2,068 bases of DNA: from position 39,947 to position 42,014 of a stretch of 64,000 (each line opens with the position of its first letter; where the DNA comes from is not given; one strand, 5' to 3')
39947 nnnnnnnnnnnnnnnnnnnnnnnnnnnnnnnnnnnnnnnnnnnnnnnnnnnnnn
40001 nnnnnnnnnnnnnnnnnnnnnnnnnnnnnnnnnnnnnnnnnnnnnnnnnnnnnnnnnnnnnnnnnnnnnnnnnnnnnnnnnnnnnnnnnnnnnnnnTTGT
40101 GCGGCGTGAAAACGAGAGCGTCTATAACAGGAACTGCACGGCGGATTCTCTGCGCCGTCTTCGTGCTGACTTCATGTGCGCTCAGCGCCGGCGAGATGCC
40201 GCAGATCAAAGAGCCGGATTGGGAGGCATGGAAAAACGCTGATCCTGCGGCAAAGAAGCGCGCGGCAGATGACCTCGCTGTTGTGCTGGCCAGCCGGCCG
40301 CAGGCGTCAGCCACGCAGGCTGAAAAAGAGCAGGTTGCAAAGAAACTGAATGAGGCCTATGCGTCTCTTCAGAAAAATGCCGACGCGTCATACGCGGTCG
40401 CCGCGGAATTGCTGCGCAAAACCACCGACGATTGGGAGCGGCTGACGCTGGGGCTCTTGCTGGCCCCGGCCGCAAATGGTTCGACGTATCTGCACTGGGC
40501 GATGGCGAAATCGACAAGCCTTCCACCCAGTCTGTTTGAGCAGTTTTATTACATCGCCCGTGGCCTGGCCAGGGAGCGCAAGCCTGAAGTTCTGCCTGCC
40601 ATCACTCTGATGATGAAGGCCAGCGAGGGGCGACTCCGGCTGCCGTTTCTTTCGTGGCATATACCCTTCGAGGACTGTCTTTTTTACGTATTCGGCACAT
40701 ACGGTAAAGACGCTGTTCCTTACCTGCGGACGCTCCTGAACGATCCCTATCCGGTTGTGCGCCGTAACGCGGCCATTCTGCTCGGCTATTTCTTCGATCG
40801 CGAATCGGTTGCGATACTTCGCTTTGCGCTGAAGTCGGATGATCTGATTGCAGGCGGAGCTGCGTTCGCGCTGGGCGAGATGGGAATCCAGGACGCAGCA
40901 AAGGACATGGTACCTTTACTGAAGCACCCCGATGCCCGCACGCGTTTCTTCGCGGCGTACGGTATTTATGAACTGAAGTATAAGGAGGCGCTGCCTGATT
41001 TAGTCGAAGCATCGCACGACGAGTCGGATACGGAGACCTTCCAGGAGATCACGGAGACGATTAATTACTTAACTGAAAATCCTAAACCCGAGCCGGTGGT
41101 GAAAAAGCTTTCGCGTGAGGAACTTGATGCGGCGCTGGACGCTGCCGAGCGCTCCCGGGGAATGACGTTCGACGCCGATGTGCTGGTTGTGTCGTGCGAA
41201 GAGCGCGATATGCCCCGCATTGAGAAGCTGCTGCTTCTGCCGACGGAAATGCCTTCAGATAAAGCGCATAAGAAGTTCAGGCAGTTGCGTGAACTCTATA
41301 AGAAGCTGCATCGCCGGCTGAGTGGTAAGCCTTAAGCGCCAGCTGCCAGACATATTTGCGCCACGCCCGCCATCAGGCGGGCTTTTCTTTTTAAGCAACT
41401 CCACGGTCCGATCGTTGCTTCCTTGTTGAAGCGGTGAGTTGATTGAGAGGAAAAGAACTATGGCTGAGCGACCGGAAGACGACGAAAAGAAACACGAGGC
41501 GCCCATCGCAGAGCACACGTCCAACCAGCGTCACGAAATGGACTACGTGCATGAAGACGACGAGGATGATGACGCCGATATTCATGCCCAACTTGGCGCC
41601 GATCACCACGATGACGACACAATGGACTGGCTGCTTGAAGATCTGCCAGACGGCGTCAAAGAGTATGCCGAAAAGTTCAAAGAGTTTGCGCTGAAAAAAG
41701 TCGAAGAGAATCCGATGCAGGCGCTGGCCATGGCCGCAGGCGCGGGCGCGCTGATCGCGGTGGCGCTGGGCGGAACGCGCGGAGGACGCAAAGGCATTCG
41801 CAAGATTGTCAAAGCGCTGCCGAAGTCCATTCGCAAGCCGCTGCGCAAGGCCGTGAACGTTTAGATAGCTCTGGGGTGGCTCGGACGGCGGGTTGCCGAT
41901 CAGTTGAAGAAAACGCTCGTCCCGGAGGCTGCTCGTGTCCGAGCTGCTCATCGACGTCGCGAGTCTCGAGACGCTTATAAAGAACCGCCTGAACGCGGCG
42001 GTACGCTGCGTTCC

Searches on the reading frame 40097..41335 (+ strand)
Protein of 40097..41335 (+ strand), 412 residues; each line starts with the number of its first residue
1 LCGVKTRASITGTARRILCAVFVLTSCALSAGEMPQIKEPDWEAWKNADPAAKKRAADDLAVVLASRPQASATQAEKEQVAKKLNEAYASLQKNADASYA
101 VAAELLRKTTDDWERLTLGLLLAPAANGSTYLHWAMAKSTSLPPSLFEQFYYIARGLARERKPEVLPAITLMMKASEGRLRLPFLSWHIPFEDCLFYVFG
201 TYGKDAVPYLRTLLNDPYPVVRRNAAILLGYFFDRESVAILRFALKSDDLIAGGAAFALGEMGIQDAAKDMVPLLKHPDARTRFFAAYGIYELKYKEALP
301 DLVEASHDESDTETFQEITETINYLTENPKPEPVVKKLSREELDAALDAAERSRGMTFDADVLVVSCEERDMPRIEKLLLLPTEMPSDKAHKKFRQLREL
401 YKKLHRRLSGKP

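Call 10: search_protein_families(library=pfam, proteins=[window:40097-41335:+], max_evalue=0.1)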
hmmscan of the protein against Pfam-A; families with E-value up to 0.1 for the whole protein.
window:40097-41335:+ (412 aa): 6 families
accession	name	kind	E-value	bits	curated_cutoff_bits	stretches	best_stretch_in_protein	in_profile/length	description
PF13646.12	HEAT_2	-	8e-16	58.5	27.7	2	248-317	13-82/88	HEAT repeats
PF03130.22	HEAT_PBS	-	2.2e-08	34.2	20.9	0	283-306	2-25/27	PBS lyase HEAT-like repeat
PF02985.28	HEAT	-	3.9e-07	30.2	23.5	1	207-232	2-27/31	HEAT repeat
PF13513.12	HEAT_EZ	-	0.00032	21.6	27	1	204-231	27-54/55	HEAT-like repeat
PF00226.36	DnaJ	-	0.012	16.2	27.8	0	296-328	26-56/63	DnaJ domain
PF12717.13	Cnd1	-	0.054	14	26.4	0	206-237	22-53/162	non-SMC mitotic condensation complex subunit 1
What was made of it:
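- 40097..41335 (+): HEAT-repeat gene, the native right neighbour. NCBI starts it at 40163. Pfam HEAT_2 (call 10).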

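Call 12: find_encoding_contigs(protein=window:40097-41335:+, flank=10000, max_places=10)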
Protein window:40097-41335:+ (412 aa): 2 contigs read that carry it; 2 places shown.
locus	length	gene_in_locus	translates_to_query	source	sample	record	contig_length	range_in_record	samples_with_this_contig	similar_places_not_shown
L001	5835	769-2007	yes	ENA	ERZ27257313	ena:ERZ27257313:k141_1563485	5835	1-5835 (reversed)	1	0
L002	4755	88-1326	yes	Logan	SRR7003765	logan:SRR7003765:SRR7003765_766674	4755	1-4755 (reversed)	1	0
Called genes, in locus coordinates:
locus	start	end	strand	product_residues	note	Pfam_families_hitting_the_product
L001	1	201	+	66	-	?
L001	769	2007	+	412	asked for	PF03130:HEAT_PBS (faint), PF02985:HEAT (faint), PF13646:HEAT_2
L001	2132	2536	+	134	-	-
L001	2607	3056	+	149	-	-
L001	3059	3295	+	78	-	-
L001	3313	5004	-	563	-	PF01590:GAF, PF13185:GAF_2, PF13426:PAS_9 (faint), PF13492:GAF_3 (weak), PF00989:PAS (weak), PF08448:PAS_4, PF00512:HisKA, PF02518:HATPase_c, +1 more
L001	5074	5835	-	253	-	?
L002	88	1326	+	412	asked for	PF03130:HEAT_PBS (faint), PF02985:HEAT (faint), PF13646:HEAT_2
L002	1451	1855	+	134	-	-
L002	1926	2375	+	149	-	-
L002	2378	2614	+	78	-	-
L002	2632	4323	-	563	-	PF01590:GAF, PF13185:GAF_2, PF13426:PAS_9 (faint), PF13492:GAF_3 (weak), PF00989:PAS (weak), PF08448:PAS_4, PF00512:HisKA, PF02518:HATPase_c, +1 more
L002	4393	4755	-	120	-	?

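Call 16: find_homologous_proteins(query=window:40097-41335:+, max_evalue=1e-10)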
Query window:40097-41335:+ (412 aa): 30 proteins with E <= 1e-10 among 8000 candidates.
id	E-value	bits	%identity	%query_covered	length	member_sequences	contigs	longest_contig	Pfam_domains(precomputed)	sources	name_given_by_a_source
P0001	1.9e-255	865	100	95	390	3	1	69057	PF02985.29,PF03130.23,PF13646.13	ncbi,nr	ncbi:MAG TPA: HEAT repeat domain-containing protein [Planctomycetota bacterium]|nr:HEAT repeat domai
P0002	5.7e-88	314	40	94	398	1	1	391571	PF02985.29,PF03130.23,PF13513.13,PF13646.13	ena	-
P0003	2.1e-86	308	41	98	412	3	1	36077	PF02985.29,PF03130.23,PF13513.13,PF13646.13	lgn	-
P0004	3.6e-86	308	41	95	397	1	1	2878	PF00514.30,PF02985.29,PF03130.23,PF13513.13,PF13646.13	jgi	jgi:hypothetical protein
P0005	5.8e-85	304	43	92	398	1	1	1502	PF02985.29,PF03130.23,PF13513.13,PF13646.13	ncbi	-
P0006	3.9e-82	294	40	97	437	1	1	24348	PF02985.29,PF03130.23,PF13513.13,PF13646.13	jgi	jgi:hypothetical protein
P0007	3.1e-80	288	41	91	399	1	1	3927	PF03130.23,PF13513.13,PF13646.13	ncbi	-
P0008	1.4e-74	270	38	92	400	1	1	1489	PF02985.29,PF03130.23,PF13513.13,PF13646.13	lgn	-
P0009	3.7e-73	265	40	91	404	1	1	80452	PF02985.29,PF03130.23,PF13513.13,PF13646.13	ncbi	-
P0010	1.9e-69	253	40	91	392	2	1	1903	PF02985.29,PF03130.23,PF13646.13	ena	-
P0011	2.7e-66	242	37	91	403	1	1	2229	PF02985.29,PF03130.23,PF13513.13,PF13646.13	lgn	-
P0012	4.3e-65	238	35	91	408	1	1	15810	PF03130.23,PF13646.13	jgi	jgi:hypothetical protein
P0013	1.1e-64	237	37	91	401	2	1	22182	PF02985.29,PF03130.23,PF13646.13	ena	-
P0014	7.7e-63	231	36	93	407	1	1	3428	PF03130.23,PF13646.13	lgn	-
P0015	1.9e-62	230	36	94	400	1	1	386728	PF03130.23,PF13646.13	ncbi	ncbi:MAG: HEAT repeat domain-containing protein [Planctomycetaceae bacterium]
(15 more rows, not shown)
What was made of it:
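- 40097..41335 (+): P0001 is 100% identical and is annotated 'MAG TPA Planctomycetota bacterium' (call 16).
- The window comes from a MAG (call 16).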

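Call 17: find_encoding_contigs(protein=P0002, flank=8000, max_places=2)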
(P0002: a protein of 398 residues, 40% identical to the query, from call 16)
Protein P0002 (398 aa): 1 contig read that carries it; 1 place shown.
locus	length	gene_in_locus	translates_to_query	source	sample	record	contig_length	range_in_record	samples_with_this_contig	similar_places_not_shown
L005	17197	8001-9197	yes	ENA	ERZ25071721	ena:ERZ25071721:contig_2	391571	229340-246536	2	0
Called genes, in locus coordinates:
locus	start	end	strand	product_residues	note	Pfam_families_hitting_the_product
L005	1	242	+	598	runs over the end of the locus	PF07583:PSCyt2, PF07587:PSD1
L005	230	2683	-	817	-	PF03176:MMPL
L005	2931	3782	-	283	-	PF19077:Big_13, PF17936:Big_6 (weak)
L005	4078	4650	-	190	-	PF01928:CYTH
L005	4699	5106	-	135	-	PF00072:Response_reg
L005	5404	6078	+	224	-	PF07813:LTXXQ (faint)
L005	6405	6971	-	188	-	PF12802:MarR_2 (weak)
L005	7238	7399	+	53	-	PF05534:HicB (weak)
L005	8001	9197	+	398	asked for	PF02985:HEAT (faint), PF03130:HEAT_PBS (faint), PF13513:HEAT_EZ (faint), PF13646:HEAT_2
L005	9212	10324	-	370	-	PF00392:GntR, PF13545:HTH_Crp_2 (weak), PF12802:MarR_2 (weak), PF25213:HVO_A0261_N (weak), PF09339:HTH_IclR (faint), PF13407:Peripla_BP_4, PF00532:Peripla_BP_1, PF13377:Peripla_BP_3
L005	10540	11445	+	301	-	PF00294:PfkB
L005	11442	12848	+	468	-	PF00083:Sugar_tr, PF07690:MFS_1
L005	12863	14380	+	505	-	PF00251:Glyco_hydro_32N, PF08244:Glyco_hydro_32C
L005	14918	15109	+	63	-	-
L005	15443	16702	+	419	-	PF13646:HEAT_2, PF00578:AhpC-TSA, PF08534:Redoxin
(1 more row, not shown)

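Call 18: find_encoding_contigs(protein=P0003, flank=8000, max_places=2)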
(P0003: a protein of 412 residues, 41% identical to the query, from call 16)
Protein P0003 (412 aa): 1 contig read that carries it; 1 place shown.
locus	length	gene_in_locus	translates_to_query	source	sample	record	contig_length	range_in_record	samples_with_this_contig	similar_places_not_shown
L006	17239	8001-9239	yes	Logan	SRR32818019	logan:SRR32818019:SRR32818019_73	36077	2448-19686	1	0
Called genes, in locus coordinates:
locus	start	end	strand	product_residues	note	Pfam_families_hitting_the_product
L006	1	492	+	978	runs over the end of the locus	?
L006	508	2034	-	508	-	PF00924:MS_channel_2nd, PF21082:MS_channel_3rd (faint), PF00027:cNMP_binding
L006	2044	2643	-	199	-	PF00484:Pro_CA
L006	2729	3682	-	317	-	PF01073:3Beta_HSD, PF01370:Epimerase, PF02719:Polysacc_synt_2 (faint), PF04321:RmlD_sub_bind, PF07993:NAD_binding_4 (faint), PF13460:NAD_binding_10, PF16363:GDP_Man_Dehyd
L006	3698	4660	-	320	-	PF01370:Epimerase, PF04321:RmlD_sub_bind, PF16363:GDP_Man_Dehyd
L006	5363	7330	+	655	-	PF05227:CHASE3, PF00512:HisKA, PF02518:HATPase_c, PF00072:Response_reg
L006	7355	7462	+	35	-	-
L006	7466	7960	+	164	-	-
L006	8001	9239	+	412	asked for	PF03130:HEAT_PBS (faint), PF13513:HEAT_EZ (faint), PF13646:HEAT_2 (weak), PF02985:HEAT (faint), PF13646:HEAT_2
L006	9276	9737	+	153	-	PF05163:DinB, PF12867:DinB_2 (weak)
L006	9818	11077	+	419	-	-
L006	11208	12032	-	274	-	PF01048:PNP_UDP_1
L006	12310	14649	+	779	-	PF13442:Cytochrome_CBB3 (faint), PF07635:PSCyt1 (weak), PF07626:PSD3, PF07637:PSD5, PF07631:PSD4, PF07627:PSCyt3, PF07624:PSD2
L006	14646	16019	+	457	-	PF07586:HXXSHH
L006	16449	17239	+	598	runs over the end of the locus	-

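Call 19: find_encoding_contigs(protein=P0009, flank=8000, max_places=2)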
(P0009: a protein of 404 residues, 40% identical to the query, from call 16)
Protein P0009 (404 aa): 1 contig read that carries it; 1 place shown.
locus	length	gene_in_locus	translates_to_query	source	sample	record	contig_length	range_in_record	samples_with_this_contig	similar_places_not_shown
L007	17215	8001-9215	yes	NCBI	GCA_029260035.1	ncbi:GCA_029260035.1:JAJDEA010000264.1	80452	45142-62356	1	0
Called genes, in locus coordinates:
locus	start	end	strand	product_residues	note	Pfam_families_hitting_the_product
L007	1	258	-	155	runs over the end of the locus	-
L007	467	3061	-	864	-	PF00521:DNA_topoisoIV, PF03989:DNA_gyraseA_C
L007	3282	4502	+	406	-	PF01612:DNA_pol_A_exo1, PF00570:HRDC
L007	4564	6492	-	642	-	-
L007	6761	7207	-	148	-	PF00583:Acetyltransf_1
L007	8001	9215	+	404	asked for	PF02985:HEAT (faint), PF13513:HEAT_EZ (faint), PF13646:HEAT_2 (weak), PF03130:HEAT_PBS (faint), PF13646:HEAT_2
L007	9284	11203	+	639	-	PF08534:Redoxin, PF00085:Thioredoxin (faint), PF00578:AhpC-TSA, PF13905:Thioredoxin_8, PF25021:TEN_NHL (faint), PF01436:NHL (weak)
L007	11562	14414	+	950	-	PF00675:Peptidase_M16, PF05193:Peptidase_M16_C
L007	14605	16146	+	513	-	PF13429:TPR_15 (faint), PF23914:TPR_CcmH_CycH (faint), PF12895:ANAPC3, PF13424:TPR_12 (weak), PF13432:TPR_16 (weak), PF13371:TPR_9, PF14559:TPR_19, PF07719:TPR_2 (weak), +13 more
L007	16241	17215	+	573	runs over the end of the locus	PF01839:FG-GAP (faint), PF13517:FG-GAP_3, PF07593:UnbV_ASPIC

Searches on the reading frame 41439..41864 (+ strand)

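Call 10: search_protein_families(library=pfam, proteins=[window:41439-41864:+], max_evalue=0.1)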
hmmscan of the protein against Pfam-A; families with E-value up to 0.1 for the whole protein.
window:41439-41864:+ (141 aa): 2 families
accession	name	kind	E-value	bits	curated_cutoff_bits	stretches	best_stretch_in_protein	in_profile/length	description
PF19029.5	DUF883_C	-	0.0026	17.8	27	1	88-108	5-25/30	DUF883 C-terminal glycine zipper region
PF01226.23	Form_Nir_trans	-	0.09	12.6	34.6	0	74-124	128-178/240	Formate/nitrite transporter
